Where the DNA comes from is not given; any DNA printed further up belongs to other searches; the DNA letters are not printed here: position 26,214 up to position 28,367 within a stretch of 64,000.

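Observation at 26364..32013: AAC(3)-fold acyltransferase fused to a DUF4910 M28-like domain, with a free-standing paralog, bracketing pseG-pseI-pseH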

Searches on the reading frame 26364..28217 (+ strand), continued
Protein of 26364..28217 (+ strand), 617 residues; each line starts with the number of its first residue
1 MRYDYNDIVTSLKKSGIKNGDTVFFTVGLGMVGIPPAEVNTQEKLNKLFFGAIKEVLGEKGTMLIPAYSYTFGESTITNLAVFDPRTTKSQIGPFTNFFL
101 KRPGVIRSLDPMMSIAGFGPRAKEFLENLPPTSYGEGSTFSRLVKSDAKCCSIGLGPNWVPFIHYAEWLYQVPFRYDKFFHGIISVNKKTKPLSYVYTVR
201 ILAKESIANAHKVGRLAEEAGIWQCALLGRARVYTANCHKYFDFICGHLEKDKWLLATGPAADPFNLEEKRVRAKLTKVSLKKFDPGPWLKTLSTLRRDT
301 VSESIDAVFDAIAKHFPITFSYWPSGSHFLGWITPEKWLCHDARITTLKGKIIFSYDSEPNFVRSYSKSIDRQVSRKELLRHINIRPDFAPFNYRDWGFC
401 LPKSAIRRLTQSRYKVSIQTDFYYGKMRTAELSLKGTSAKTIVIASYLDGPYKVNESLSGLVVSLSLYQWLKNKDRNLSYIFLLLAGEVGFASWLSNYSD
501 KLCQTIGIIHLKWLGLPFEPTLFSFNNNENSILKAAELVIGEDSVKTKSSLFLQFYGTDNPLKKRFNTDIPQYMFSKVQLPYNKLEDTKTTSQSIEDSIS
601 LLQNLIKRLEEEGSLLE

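Call 35: find_encoding_contigs(protein=P0024, flank=10000, max_places=2)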
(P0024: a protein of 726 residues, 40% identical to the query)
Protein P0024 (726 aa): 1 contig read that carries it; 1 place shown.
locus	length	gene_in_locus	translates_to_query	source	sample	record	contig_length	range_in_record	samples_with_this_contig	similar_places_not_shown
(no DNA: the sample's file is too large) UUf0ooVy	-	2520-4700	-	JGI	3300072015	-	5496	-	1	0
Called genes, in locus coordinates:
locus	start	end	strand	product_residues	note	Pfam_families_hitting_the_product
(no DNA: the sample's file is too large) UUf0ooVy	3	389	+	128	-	PF16254:DUF4910, PF16221:HTH_47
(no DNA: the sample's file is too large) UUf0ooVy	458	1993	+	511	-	PF00501:AMP-binding, PF13193:AMP-binding_C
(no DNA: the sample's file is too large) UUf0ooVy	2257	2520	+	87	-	-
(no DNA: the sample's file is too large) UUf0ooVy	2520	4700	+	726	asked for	PF02522:Antibiotic_NAT, PF16254:DUF4910, PF09940:DUF2172, PF00550:PP-binding (weak)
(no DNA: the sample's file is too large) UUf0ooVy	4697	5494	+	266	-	?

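Call 36: find_encoding_contigs(protein=P0022, flank=10000, max_places=1)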
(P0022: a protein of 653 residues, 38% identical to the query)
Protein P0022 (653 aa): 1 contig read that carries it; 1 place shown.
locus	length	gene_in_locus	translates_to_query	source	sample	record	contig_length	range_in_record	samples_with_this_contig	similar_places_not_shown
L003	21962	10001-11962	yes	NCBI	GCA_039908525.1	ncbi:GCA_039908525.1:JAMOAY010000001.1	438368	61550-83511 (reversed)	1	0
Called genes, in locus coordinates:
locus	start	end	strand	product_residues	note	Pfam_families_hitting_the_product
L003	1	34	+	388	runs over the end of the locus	PF13578:Methyltransf_24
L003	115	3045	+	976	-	PF13524:Glyco_trans_1_2, PF04577:Glyco_transf_61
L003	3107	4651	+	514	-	PF13302:Acetyltransf_3, PF00583:Acetyltransf_1 (weak)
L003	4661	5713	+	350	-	PF03102:NeuB, PF08666:SAF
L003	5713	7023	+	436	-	PF16254:DUF4910, PF09940:DUF2172, PF16221:HTH_47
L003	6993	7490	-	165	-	PF13671:AAA_33, PF01202:SKI (weak)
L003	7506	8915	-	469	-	PF03446:NAD_binding_2, PF00393:6PGD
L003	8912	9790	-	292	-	PF08450:SGL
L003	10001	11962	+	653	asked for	PF02522:Antibiotic_NAT, PF16254:DUF4910, PF09940:DUF2172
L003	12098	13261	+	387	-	PF01408:GFO_IDH_MocA, PF02894:GFO_IDH_MocA_C, PF22725:GFO_IDH_MocA_C3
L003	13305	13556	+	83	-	-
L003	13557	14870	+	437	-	PF04055:Radical_SAM, PF22674:C2185-like_N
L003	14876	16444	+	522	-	PF00501:AMP-binding, PF13193:AMP-binding_C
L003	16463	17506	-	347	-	PF00535:Glycos_transf_2, PF10111:Glyco_tranf_2_2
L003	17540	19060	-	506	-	-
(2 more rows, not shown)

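Call 37: find_encoding_contigs(protein=P0021, flank=10000, max_places=1)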
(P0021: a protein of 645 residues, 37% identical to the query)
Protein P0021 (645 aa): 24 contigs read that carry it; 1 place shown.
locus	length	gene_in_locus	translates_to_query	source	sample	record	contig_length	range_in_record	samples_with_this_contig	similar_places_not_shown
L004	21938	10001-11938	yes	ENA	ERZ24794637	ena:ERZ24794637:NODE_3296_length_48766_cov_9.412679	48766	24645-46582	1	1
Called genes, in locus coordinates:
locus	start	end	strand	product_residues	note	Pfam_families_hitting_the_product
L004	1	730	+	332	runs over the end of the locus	PF01073:3Beta_HSD, PF01370:Epimerase, PF02719:Polysacc_synt_2, PF04321:RmlD_sub_bind, PF07993:NAD_binding_4 (faint), PF13460:NAD_binding_10 (weak), PF16363:GDP_Man_Dehyd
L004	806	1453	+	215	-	PF13489:Methyltransf_23, PF07021:MetW, PF13847:Methyltransf_31, PF08241:Methyltransf_11, PF08242:Methyltransf_12 (weak), PF13649:Methyltransf_25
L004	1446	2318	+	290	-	PF00248:Aldo_ket_red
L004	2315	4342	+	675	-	PF02348:CTP_transf_3, PF00202:Aminotran_3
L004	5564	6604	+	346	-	PF03102:NeuB, PF08666:SAF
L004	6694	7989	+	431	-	PF16254:DUF4910, PF09940:DUF2172, PF16221:HTH_47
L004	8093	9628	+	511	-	PF00501:AMP-binding, PF13193:AMP-binding_C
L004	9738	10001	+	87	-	-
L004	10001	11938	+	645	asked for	PF02522:Antibiotic_NAT, PF16254:DUF4910, PF09940:DUF2172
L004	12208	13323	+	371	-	PF00535:Glycos_transf_2, PF10111:Glyco_tranf_2_2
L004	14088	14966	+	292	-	PF01370:Epimerase, PF04321:RmlD_sub_bind, PF07993:NAD_binding_4 (faint), PF16363:GDP_Man_Dehyd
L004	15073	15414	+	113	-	PF00202:Aminotran_3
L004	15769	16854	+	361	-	PF04101:Glyco_tran_28_C (weak)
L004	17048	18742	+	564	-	PF02543:Carbam_trans_N, PF16861:Carbam_trans_C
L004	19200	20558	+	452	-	PF04055:Radical_SAM, PF22674:C2185-like_N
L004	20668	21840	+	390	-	PF01408:GFO_IDH_MocA, PF22725:GFO_IDH_MocA_C3, PF02894:GFO_IDH_MocA_C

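Call 38: find_encoding_contigs(protein=P0007, flank=10000, max_places=1)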
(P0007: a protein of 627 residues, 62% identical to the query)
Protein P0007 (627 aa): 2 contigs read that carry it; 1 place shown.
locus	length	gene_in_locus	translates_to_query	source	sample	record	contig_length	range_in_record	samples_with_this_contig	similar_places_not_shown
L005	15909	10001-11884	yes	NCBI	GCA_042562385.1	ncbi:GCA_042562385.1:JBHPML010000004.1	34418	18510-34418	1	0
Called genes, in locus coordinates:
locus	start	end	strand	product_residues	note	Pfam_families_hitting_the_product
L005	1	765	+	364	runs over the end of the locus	PF01041:DegT_DnrJ_EryC1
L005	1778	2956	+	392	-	PF00155:Aminotran_1_2, PF01041:DegT_DnrJ_EryC1, PF01053:Cys_Met_Meta_PP (weak), PF01212:Beta_elim_lyase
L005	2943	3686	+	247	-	-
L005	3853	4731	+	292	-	-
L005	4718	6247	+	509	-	PF00501:AMP-binding, PF13193:AMP-binding_C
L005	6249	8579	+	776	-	PF00535:Glycos_transf_2, PF10111:Glyco_tranf_2_2, PF04055:Radical_SAM, PF22674:C2185-like_N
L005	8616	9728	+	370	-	PF01408:GFO_IDH_MocA, PF22725:GFO_IDH_MocA_C3, PF02894:GFO_IDH_MocA_C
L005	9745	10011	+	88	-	-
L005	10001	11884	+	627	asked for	PF02522:Antibiotic_NAT, PF16254:DUF4910, PF09940:DUF2172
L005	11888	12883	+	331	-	PF13847:Methyltransf_31 (faint), PF13489:Methyltransf_23, PF05219:DREV (faint), PF08241:Methyltransf_11, PF08242:Methyltransf_12 (weak), PF13649:Methyltransf_25 (weak)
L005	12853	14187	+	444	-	PF16254:DUF4910, PF09940:DUF2172, PF16221:HTH_47 (weak)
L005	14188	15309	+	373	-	PF03102:NeuB, PF08666:SAF (weak)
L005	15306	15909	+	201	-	PF07757:AdoMet_MTase (weak), PF13489:Methyltransf_23, PF01209:Ubie_methyltran (weak), PF03848:TehB (weak), PF13847:Methyltransf_31, PF08241:Methyltransf_11, PF08242:Methyltransf_12, PF13649:Methyltransf_25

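Call 46: find_related_loci(query=A1, collection=genome_contigs, flank=10000)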
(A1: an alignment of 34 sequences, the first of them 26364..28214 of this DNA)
Query A1 (617 aa) in genome_contigs; peptide patterns used: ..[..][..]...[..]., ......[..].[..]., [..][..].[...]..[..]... (x = any residue, [..] = any of these).
68 stretches matched a pattern; 40 encode a relative of the query (tblastn E <= 1e-3); 40 distinct loci.
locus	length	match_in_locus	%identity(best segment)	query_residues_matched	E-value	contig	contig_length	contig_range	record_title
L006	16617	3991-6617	76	1-616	0e+0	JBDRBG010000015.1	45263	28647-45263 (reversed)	MAG: Candidatus Omnitrophota bacterium isolate MEGAHIT-group-1.1043 k141_51590, whole genome shotgun sequence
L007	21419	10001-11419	47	1-497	9e-143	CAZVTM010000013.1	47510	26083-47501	MAG TPA_asm: uncultured Helicobacter sp. isolate SRP290908_co2_63 genome assembly, contig: NODE_853_length_47510_cov_5.4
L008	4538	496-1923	48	1-500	5e-143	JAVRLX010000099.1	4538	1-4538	MAG: Campylobacterales bacterium isolate TVZ.SD19.47 Campylobacterota_1_MX5.22_5299_4539_8.285358, whole genome shotgun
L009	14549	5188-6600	47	1-496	3e-135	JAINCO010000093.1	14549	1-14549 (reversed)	MAG: Campylobacterales bacterium isolate BIN3 2648, whole genome shotgun sequence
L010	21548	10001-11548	41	3-511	2e-133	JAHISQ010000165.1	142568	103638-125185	MAG: Candidatus Riflebacteria bacterium isolate MM_PC_MetaG.mb.182 MM_PC_MetaG.mb.182_k141_1668718, whole genome shotgun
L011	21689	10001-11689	38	1-567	3e-133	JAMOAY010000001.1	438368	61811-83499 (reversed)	MAG: Magnetococcus sp. MYC-9 scaffold_0, whole genome shotgun sequence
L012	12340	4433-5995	42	3-515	9e-128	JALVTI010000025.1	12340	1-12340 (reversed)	MAG: Aquificales bacterium isolate M1_metabat1_scaf2bin.021 M1_NODE_1283_length_12340_cov_18.336117, whole genome shotgu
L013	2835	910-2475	40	3-515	5e-133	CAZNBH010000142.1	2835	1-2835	MAG TPA_asm: uncultured Aquifex sp. isolate SRP144503_co1_43 genome assembly, contig: NODE_12872_length_2835_cov_42.3996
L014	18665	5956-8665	39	3-523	4e-120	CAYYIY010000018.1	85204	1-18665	MAG TPA_asm: uncultured bacterium isolate binchicken_co135_188 genome assembly, contig: NODE_648_length_85204_cov_4.0963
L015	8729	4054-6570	37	1-583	4e-118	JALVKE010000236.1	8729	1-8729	MAG: Persephonella sp. isolate A1_metabat2_scaf2bin.131 A1_NODE_5279_length_8729_cov_4.598117, whole genome shotgun sequ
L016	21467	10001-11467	37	3-499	4e-104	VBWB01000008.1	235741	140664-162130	MAG: Stygiobacter sp. isolate X1_MaxBin.003 scaffold_92, whole genome shotgun sequence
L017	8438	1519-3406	42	1-497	2e-96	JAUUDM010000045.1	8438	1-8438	MAG: Nautiliales bacterium isolate WV45_bin6 all_Scaff000008, whole genome shotgun sequence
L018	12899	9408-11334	39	1-496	4e-91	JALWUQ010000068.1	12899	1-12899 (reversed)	MAG: Campylobacteraceae bacterium isolate M2_metabat2_scaf2bin.320 M2_NODE_6167_length_12899_cov_28.765738, whole genome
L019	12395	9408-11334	39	1-496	3e-91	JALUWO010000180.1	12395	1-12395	MAG: Candidatus Gracilibacteria bacterium isolate 131-447_maxbin2_scaf2bin.059 131-447_scaffold_2932_c1, whole genome sh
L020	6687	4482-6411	39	1-502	6e-88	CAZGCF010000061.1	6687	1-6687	MAG TPA_asm: uncultured Campylobacterales bacterium isolate binchicken_co291_189 genome assembly, contig: NODE_4278_leng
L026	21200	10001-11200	36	3-429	3e-80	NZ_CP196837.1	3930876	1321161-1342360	Pseudoalteromonas sp. T1lg65 chromosome 1, complete sequence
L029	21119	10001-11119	36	2-397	3e-75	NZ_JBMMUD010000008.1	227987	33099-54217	Pseudoalteromonas sp. SS15 contig8, whole genome shotgun sequence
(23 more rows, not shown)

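Call 66: predict_structure(alignment_id=A1)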
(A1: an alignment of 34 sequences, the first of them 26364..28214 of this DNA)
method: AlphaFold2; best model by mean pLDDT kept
length: 617 residues; sequences in the alignment: 34
mean_pLDDT: 92.4   pTM: 0.87
mean pLDDT of the five models: 92.4, 91.8, 90.4, 89.9, 89.7
residues with pLDDT >= 90: 495; 70-90: 110; 50-70: 11; < 50: 1
segments of 3 or more residues with pLDDT < 50: none
pLDDT, mean of each block of 10 residues (from residue 1): 95 98 94 93 96 98 96 91 94 93 96 96 96 94 97 88 92 92 93 93 93 92 95 96 95 91 95 90 94 90 94 97 94 94 96 92 92 96 79 87 88 97 96 94 95 90 98 94 96 92 91 94 88 93 92 87 81 90 68 94 96 68
secondary structure, 60 per line:
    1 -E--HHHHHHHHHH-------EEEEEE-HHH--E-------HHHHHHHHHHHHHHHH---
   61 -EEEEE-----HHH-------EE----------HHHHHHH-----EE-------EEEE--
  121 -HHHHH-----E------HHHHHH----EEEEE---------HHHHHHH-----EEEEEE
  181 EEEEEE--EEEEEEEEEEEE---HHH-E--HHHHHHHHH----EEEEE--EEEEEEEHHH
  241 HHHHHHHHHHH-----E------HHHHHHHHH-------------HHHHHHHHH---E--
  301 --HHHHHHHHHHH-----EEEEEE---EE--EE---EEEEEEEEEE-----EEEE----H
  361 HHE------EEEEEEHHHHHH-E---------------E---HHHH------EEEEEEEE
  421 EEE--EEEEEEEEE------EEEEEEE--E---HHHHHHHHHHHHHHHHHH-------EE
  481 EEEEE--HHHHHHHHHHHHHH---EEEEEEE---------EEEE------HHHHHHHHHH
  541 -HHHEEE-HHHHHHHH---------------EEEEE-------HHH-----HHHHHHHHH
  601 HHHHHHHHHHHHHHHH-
elements in order: H5-14 E22-27 H42-57 E62-66 H94-100 E115-118 H122-126 H139-144 E149-153 H163-169 E175-186 E189-200 H211-219 E224-228 E231-237 H238-251 H264-272 H286-294 H303-313 E319-324 E337-346 E352-355 E370-375 H376-381 H403-406 E413-423 E426-434 E441-447 H454-471 E479-485 H488-501 E505-511 E521-524 H531-540 E545-547 H549-556 E572-576 H592-616

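Call 68: fold_search(model_id=the predicted structure, library=pdb)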
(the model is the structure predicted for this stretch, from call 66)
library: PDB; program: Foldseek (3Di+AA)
matches with E <= 10: 1021; with E <= 0.001: 217
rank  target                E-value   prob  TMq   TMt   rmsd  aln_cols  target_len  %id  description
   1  3k9t                  2.0e-24  1.00  0.45  0.64   4.0       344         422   18  Crystal structure of putative peptidase (NP_348812.1) from CLOSTRIDIUM ACETOBUTYLICUM at 2.37 A resolution (released 2009-11-10)
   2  7lap_B                1.8e-18  1.00  0.36  0.73   3.5       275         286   22  Crystal structure of aminoglycoside acetyltransferase AAC(3)-Xa (released 2021-02-03)
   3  7lap_A                5.7e-18  1.00  0.36  0.74   3.5       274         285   21  Crystal structure of aminoglycoside acetyltransferase AAC(3)-Xa (released 2021-02-03)
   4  6mb6_B                7.7e-18  1.00  0.36  0.78   3.4       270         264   20  AAC-IIIb binary with CoASH (released 2018-11-07)
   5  6mb6_C                1.6e-17  1.00  0.35  0.77   3.4       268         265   20  AAC-IIIb binary with CoASH (released 2018-11-07)
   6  6mb6_A                1.8e-17  1.00  0.35  0.77   4.3       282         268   20  AAC-IIIb binary with CoASH (released 2018-11-07)
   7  3sma_C                2.0e-17  1.00  0.34  0.74   4.2       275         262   15  A new N-acetyltransferase fold in the structure and mechanism of the phosphonate biosynthetic enzyme FrbF (released 2011-08-24)
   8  7q1x_B                2.6e-17  1.00  0.35  0.78   4.2       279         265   16  Acetyltrasferase(3) type IIIa in complex with neomycin B (released 2022-11-02)
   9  6mmz_C                2.8e-17  1.00  0.36  0.80   3.1       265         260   21  Crystal structure of meta-AAC0038, an environmental aminoglycoside resistance enzyme, H29A mutant apoenzyme (released 2018-10-24)
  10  6mn3_B                3.3e-17  1.00  0.34  0.75   3.6       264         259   19  Crystal structure of aminoglycoside acetyltransferase AAC(3)-IVa, apoenzyme (released 2018-10-24)
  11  3sma_B                3.3e-17  1.00  0.34  0.72   4.4       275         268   16  A new N-acetyltransferase fold in the structure and mechanism of the phosphonate biosynthetic enzyme FrbF (released 2011-08-24)
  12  6mb4_A                4.5e-17  1.00  0.35  0.77   3.8       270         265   20  Binary (sisomicin) structure of AAC-IIIb (released 2018-11-07)
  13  6mb9_C                4.7e-17  1.00  0.35  0.77   3.8       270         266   20  Ternary (neomycin/CoA) structure of AAC-IIIb (released 2018-11-07)
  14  6mmz_B                4.7e-17  1.00  0.35  0.77   3.7       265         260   21  Crystal structure of meta-AAC0038, an environmental aminoglycoside resistance enzyme, H29A mutant apoenzyme (released 2018-10-24)
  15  7q1d_A                5.3e-17  1.00  0.36  0.79   4.2       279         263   16  Acetyltrasferase(3) type IIIa in complex with 3-N-methyl-nemycin B (released 2022-11-02)
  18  3kzl_A                6.7e-17  1.00  0.35  0.76   3.2       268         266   20  Crystal structure of BA2930 mutant (H183G) in complex with AcCoA (released 2009-12-22)
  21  2nyg_A                7.6e-17  1.00  0.34  0.74   3.8       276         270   18  Crystal structure of YokD protein from Bacillus subtilis (released 2006-12-12)
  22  3sma_D                7.6e-17  1.00  0.34  0.74   4.3       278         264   16  A new N-acetyltransferase fold in the structure and mechanism of the phosphonate biosynthetic enzyme FrbF (released 2011-08-24)
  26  3kzl_C                9.6e-17  1.00  0.33  0.74   4.1       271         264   19  Crystal structure of BA2930 mutant (H183G) in complex with AcCoA (released 2009-12-22)
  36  2nyg_E                1.9e-16  1.00  0.34  0.78   3.6       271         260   19  Crystal structure of YokD protein from Bacillus subtilis (released 2006-12-12)
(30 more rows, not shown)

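Call 77: find_homologous_proteins(query=L007:11492-12769:-, max_evalue=1e-20)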
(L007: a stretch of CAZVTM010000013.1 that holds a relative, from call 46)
Query L007:11492-12769:- (426 aa): 8000 proteins with E <= 1e-20 among 8000 candidates; the best 120 are listed.
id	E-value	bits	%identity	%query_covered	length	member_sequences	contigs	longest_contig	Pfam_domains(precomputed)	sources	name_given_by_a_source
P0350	3.8e-266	900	92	100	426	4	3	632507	PF04389.23,PF09940.17,PF16221.12,PF16254.11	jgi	-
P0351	1.8e-257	872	88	100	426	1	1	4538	PF04389.23,PF09940.17,PF16221.12,PF16254.11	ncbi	-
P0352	9.0e-248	840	83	100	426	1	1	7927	PF04389.23,PF09940.17,PF16221.12,PF16254.11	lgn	-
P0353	1.5e-231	786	78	100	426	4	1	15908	PF04389.23,PF09940.17,PF16221.12,PF16254.11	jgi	jgi:aminopeptidase-like protein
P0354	3.8e-207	706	72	99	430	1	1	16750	PF09940.17,PF16221.12,PF16254.11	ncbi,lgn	ncbi:MAG: DUF4910 domain-containing protein [Campylobacterales bacterium]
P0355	2.4e-193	661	86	77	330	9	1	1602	PF04389.23,PF09940.17,PF16221.12,PF16254.11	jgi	jgi:aminopeptidase-like protein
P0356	7.8e-176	603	60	99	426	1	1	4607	PF09940.17,PF16221.12,PF16254.11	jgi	jgi:aminopeptidase-like protein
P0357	6.7e-174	597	60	99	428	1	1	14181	PF09940.17,PF16221.12,PF16254.11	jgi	jgi:aminopeptidase-like protein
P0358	5.8e-171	587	57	97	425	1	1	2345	PF09940.17,PF16221.12,PF16254.11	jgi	jgi:aminopeptidase-like protein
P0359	7.1e-171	587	57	99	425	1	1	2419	PF09940.17,PF16221.12,PF16254.11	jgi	jgi:aminopeptidase-like protein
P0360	1.3e-170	586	57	99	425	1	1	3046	PF09940.17,PF16221.12,PF16254.11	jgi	jgi:aminopeptidase-like protein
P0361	1.9e-169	582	58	100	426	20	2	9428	PF09940.17,PF16221.12,PF16254.11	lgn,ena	-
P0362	2.6e-169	581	57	99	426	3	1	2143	PF09940.17,PF16221.12,PF16254.11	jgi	jgi:aminopeptidase-like protein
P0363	9.0e-169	580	58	99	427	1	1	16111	PF09940.17,PF16221.12,PF16254.11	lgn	-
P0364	1.8e-168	579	59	99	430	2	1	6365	PF09940.17,PF16221.12,PF16254.11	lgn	-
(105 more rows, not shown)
